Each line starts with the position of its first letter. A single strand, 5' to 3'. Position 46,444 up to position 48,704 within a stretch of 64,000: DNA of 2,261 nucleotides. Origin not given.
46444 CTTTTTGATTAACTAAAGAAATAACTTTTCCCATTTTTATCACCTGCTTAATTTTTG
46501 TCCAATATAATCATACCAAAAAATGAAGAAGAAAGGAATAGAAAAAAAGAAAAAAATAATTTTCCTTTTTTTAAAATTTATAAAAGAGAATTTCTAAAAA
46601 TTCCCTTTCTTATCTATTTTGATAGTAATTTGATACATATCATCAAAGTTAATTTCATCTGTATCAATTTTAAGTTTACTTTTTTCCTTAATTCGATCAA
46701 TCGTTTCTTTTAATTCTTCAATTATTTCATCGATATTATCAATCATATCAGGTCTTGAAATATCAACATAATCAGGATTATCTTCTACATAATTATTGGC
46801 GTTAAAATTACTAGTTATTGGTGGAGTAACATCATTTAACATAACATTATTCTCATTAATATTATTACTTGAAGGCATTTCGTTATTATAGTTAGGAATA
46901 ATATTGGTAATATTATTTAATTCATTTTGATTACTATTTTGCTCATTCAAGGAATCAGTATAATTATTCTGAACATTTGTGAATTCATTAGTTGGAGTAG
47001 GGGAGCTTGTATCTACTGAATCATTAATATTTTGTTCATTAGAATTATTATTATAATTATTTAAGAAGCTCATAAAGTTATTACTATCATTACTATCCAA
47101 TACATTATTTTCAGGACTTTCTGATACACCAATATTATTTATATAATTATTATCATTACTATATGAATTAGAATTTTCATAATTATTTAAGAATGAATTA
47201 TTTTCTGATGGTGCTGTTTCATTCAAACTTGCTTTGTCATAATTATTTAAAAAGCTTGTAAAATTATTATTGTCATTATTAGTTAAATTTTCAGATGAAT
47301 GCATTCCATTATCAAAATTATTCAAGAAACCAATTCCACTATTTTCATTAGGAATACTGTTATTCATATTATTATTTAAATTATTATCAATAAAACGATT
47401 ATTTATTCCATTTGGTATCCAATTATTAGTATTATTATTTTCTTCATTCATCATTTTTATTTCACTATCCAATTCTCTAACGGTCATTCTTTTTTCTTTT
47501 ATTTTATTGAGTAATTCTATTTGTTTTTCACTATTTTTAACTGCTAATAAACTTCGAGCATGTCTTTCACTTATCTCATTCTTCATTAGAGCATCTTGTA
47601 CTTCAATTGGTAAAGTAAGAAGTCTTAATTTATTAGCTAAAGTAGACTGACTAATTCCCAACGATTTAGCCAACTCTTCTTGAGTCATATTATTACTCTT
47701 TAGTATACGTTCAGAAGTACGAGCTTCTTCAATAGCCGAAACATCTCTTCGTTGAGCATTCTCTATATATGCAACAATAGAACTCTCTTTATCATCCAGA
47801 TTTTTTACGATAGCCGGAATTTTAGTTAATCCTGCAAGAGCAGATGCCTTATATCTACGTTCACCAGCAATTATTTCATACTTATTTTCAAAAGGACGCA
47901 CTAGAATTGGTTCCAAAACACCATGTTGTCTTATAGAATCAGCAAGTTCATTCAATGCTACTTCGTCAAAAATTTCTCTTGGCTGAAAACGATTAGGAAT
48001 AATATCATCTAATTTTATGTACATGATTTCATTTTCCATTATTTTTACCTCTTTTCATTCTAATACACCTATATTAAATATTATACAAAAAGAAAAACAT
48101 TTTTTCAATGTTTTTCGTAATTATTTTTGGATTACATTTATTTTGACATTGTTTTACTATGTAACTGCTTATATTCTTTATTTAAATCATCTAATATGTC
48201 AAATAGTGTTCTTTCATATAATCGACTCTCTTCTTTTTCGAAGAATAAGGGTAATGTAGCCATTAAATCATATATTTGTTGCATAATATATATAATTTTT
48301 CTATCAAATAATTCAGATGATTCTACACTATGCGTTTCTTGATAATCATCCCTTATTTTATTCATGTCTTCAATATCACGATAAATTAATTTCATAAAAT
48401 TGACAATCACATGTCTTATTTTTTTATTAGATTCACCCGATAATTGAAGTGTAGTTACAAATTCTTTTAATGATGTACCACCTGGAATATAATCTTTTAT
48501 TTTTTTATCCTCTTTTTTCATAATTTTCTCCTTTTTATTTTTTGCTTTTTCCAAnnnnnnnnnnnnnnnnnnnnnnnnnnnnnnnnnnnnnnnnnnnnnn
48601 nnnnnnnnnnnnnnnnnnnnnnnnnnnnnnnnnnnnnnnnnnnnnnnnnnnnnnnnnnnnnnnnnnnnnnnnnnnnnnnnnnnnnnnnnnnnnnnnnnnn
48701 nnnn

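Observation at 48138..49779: Pair of overlapping, mutually paralogous unknown genes inserted between noc and rsmG in the ori-proximal conserved cluster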

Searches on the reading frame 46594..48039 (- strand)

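Call 4: search_protein_families(library=pfam, proteins=[window:46594-48039:-], max_evalue=1)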
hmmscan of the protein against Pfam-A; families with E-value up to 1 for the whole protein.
window:46594-48039:- (481 aa): 22 families
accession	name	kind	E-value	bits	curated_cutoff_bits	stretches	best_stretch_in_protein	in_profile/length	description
PF02195.25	ParB_N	-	5.2e-32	110.2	26.3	1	4-96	2-95/95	ParB N-terminal domain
PF17762.8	HTH_ParB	-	3.1e-29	101.5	22.6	1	99-198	2-101/102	ParB HTH domain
PF01381.28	HTH_3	-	1.2e-05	25.7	23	1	111-135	3-27/55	Helix-turn-helix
PF18024.7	HTH_50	-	0.0096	16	27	1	123-140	29-46/50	Helix-turn-helix domain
PF04967.18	HTH_10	-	0.011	16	23.1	1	118-139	24-45/53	HTH DNA binding domain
PF13412.12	HTH_24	-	0.014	15.4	21.9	1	114-139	14-39/48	Winged helix-turn-helix DNA-binding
PF01022.26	HTH_5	-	0.016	15.6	22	1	112-141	10-39/47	Bacterial regulatory protein, arsR family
PF20432.4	Xre-like-HTH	-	0.017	15.8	25.8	1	116-138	22-43/63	Antitoxin Xre-like helix-turn-helix domain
PF06892.16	Phage_CP76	-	0.019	15.3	26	1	114-139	12-37/146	Phage regulatory protein CII (CP76)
PF01047.28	MarR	-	0.022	15.1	24.6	1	113-139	13-39/59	MarR family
PF08279.18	HTH_11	-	0.023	15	25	1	114-141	11-39/55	HTH domain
PF13443.12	HTH_26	-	0.035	14.8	22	1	111-139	4-32/63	Cro/C1-type HTH DNA-binding domain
PF12844.13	HTH_19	-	0.036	14.4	30.2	1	112-136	7-31/64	Helix-turn-helix domain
PF07022.19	Phage_CI_repr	-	0.053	14.3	22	1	111-138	5-33/65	Bacteriophage CI repressor helix-turn-helix domain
PF04545.22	Sigma70_r4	-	0.054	13.5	24.1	1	117-133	20-36/50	Sigma-70, region 4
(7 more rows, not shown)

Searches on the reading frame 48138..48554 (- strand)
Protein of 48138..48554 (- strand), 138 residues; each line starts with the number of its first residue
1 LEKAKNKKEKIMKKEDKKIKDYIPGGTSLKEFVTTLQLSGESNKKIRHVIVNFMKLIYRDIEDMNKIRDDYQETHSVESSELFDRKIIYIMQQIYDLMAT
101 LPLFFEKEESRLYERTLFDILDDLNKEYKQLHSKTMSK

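Call 4: search_protein_families(library=pfam, proteins=[window:48138-48554:-], max_evalue=1)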
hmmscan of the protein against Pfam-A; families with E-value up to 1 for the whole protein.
window:48138-48554:- (138 aa): 1 family
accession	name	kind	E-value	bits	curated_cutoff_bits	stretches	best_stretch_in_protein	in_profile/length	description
PF03874.21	RNA_pol_Rpb4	-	0.12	13.1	25.6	1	52-126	44-114/116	RNA polymerase Rpb4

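Call 8: find_homologous_proteins(query=window:48138-48554:-, max_evalue=0.01)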
Query window:48138-48554:- (138 aa): 1 proteins with E <= 0.01 among 39 candidates.
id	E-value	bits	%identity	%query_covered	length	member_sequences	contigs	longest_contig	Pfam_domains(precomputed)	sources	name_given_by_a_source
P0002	2.5e-74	265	100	92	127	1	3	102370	-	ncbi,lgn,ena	-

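Call 9: find_encoding_contigs(protein=P0002, flank=10000, max_places=6)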
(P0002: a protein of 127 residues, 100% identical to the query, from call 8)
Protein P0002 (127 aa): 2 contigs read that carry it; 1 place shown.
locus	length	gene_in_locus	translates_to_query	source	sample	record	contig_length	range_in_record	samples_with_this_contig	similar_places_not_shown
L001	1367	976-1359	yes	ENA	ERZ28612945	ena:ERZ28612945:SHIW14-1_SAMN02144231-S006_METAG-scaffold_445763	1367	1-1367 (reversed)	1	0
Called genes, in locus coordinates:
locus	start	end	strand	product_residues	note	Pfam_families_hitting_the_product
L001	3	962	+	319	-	?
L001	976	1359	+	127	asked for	-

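Call 22: search_protein_families(library=phrogs, proteins=[window:48138-48521:-], max_evalue=1)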
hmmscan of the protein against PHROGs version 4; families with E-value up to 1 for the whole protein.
window:48138-48521:- (127 aa): 1 family
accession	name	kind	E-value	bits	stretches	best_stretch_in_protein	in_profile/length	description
phrog_14066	-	head and packaging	0.02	16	1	6-73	82-146/170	virion structural protein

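Call 23: search_protein_families(library=ncbifam, proteins=[window:48138-48521:-], max_evalue=1)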
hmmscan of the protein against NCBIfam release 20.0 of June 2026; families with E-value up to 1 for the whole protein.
window:48138-48521:- (127 aa): 0 families

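Call 24: search_protein_families(library=padloc, proteins=[window:48138-48521:-], max_evalue=1)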
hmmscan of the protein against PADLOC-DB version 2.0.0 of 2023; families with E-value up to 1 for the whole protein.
window:48138-48521:- (127 aa): 1 family
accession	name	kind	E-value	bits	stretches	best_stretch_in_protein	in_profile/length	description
PDLC02990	DarG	-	0.02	12.4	1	58-123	173-232/329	-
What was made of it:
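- Checked: No known family is recognisable (calls 4, 22-24).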

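Call 29: find_related_loci(query=window:48138-48521:-, collection=viral_contigs, flank=5000)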
Query window:48138-48521:- (127 aa) in viral_contigs; peptide patterns used: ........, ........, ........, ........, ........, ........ (x = any residue, [..] = any of these).
36 stretches matched a pattern, but none encodes a relative of the query by tblastn (E <= 1e-3).

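Call 44: predict_structure(protein=window:48138-48521:-)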
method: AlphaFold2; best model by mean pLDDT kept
length: 127 residues; sequences in the alignment: 1
mean_pLDDT: 85.1   pTM: 0.77
mean pLDDT of the five models: 85.1, 84.8, 84.6, 84.2, 83.6
residues with pLDDT >= 90: 74; 70-90: 33; 50-70: 12; < 50: 8
segments of 3 or more residues with pLDDT < 50: 1-6
pLDDT, mean of each block of 10 residues (from residue 1): 49 75 91 90 91 93 88 93 93 91 94 92 59
secondary structure, 60 per line:
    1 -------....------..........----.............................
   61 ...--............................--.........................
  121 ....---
elements in order: H8-11 H18-27 H32-63 H66-93 H96-124
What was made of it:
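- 48138..48521 (-): Gene A, 127 aa from ATG (the longest ORF of 138 aa starts at a TTG). Confidently predicted antiparallel three-helix bundle. AlphaFold2 from a single sequence: pLDDT 85.1, pTM 0.77, helices 32-63, 66-93 and 96-124 (call 44).
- A folds confidently from a single sequence (call 44).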

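Call 46: search_solved_structures(query=window:48138-48521:-, max_evalue=10)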
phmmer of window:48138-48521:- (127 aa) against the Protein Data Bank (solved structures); distinct sequences matched with E-value up to 10: 0.

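Call 51: fold_search(model_id=the predicted structure, library=pdb)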
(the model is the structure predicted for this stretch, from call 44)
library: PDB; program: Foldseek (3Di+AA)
matches with E <= 10: 403; with E <= 0.001: 0
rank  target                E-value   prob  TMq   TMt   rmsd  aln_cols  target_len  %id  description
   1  5aqq_D                2.2e-01  1.00  0.57  0.66   2.8        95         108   18  Fragment-based screening of HSP70 sheds light on the functional role of ATP-binding site residues (released 2016-10-05)
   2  4iwb_B                2.3e-01  0.82  0.37  0.31   4.4        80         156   19  Novel Fold of FliC/FliS Fusion Protein (released 2013-12-11)
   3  8gjg_A                3.8e-01  0.97  0.57  0.46   4.3       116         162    9  De novo design of high-affinity protein binders to bioactive helical peptides (released 2024-01-10)
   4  5aqs_D                5.0e-01  0.94  0.49  0.55   3.9        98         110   17  Fragment-based screening of HSP70 sheds light on the functional role of ATP-binding site residues (released 2016-10-05)
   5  8vyr_B                5.0e-01  0.89  0.53  0.34  12.1       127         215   12  Cryo-EM Structure of the BRAF V600E monomer bound to GDC0879 (released 2025-05-28)
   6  5aqg_F                5.3e-01  0.94  0.50  0.55   3.8        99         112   17  Fragment-based screening of HSP70 sheds light on the functional role of ATP-binding site residues (released 2016-10-05)
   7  5aqh_B                5.9e-01  0.90  0.49  0.55   4.1        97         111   18  Fragment-based screening of HSP70 sheds light on the functional role of ATP-binding site residues (released 2016-10-05)
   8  5fzq_A                5.9e-01  0.18  0.21  0.25  15.7       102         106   17  Designed TPR Protein M4N (released 2016-10-12)
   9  5aqi_D                6.2e-01  0.89  0.47  0.53   4.3        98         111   17  Fragment-based screening of HSP70 sheds light on the functional role of ATP-binding site residues (released 2016-10-05)
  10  8tmc_E                6.6e-01  0.63  0.42  0.19   6.5       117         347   14  Cryo-EM structure of CorA in complex with conformation-specific synthetic antibody C12 and 20 mM MgCl2, State MG20-2 (released 2025-02-12)
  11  8tmc_B                6.6e-01  0.60  0.40  0.19   6.4       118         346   16  Cryo-EM structure of CorA in complex with conformation-specific synthetic antibody C12 and 20 mM MgCl2, State MG20-2 (released 2025-02-12)
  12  5aqi_B                6.9e-01  0.90  0.49  0.55   3.9        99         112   17  Fragment-based screening of HSP70 sheds light on the functional role of ATP-binding site residues (released 2016-10-05)
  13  4i0u_H                7.3e-01  0.54  0.42  0.19   6.5       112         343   14  Improved structure of Thermotoga maritima CorA at 2.7 A resolution (released 2013-03-06)
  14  5aqq_F                8.2e-01  0.82  0.47  0.55   3.9        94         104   18  Fragment-based screening of HSP70 sheds light on the functional role of ATP-binding site residues (released 2016-10-05)
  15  8gji_A                8.2e-01  0.33  0.32  0.25   8.2       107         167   12  De novo design of high-affinity protein binders to bioactive helical peptides (released 2024-01-10)
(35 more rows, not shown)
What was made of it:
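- Closest known: Generic antiparallel three-helix bundles. Same: It superposes on these folds with TM 0.55-0.66 (call 51).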

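Call 74: fold_search(model_id=the predicted structure, library=viral)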
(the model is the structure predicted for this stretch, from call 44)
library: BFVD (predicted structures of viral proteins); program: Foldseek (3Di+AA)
matches with E <= 10: 403; with E <= 0.001: 0
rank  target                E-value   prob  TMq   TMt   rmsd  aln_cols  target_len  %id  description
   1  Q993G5                2.5e-01  0.94  0.51  0.09  12.1       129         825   10  C3 [callitrichine gammaherpesvirus 3]
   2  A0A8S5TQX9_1          3.7e-01  0.99  0.63  0.09   3.3       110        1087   15  Uncharacterized protein [Myoviridae sp. ctY1522]
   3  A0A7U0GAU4            5.5e-01  0.28  0.29  0.13  26.7       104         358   18  (no name in the UniProt tables at hand)
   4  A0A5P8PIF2            5.8e-01  0.96  0.53  0.67   2.9        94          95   13  Uncharacterized protein [Bacillus phage 056SW001B]
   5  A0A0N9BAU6            6.8e-01  0.97  0.63  0.11   4.7       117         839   11  Minor tail protein [Lactococcus phage GE1]
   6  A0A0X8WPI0            6.8e-01  0.66  0.36  0.51   4.1        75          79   16  (no name in the UniProt tables at hand)
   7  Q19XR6                8.0e-01  0.90  0.54  0.69   4.4       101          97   15  Uncharacterized protein [Mycobacterium phage Wildcat]
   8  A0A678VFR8            8.0e-01  0.35  0.36  0.10  13.3       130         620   12  Tail adsorption protein [Lactococcus phage vB_Llc_bIBBAm4]
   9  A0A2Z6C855            8.0e-01  0.18  0.32  0.15  10.0       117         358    9  Putative tail length tape measure protein [Enterobacter phage EspM4VN]
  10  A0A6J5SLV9            8.5e-01  0.69  0.40  0.38   5.9        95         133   10  Uncharacterized protein [uncultured Caudovirales phage]
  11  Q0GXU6                9.5e-01  0.87  0.50  0.10   4.4       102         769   11  Tail tape measure protein [Lactococcus phage Q54]
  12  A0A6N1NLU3            9.5e-01  0.33  0.36  0.30   6.3       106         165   11  Uncharacterized protein [Tupanvirus soda lake]
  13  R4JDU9                1.0e+00  0.63  0.48  0.38   5.4       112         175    9  Uncharacterized protein [Bacillus phage SIOphi]
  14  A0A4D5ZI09            1.0e+00  0.60  0.49  0.33  25.7       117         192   12  (no name in the UniProt tables at hand)
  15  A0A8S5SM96            1.1e+00  0.25  0.29  0.31   9.5        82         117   10  Uncharacterized protein [Myoviridae sp. ctgEf1]
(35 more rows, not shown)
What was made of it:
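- Foldseek against viral structures finds nothing significant (call 74).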

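Call 86: search_dna_similar(query=window:48138-48521:-, collection=phages, mode=protein, max_evalue=0.01)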
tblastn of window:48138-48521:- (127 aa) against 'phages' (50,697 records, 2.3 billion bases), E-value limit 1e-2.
No match.

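Call 87: search_dna_similar(query=window:48138-48521:-, collection=plasmids, mode=protein, max_evalue=0.01)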
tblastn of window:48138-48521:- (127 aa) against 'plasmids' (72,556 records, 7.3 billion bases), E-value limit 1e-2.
No match.
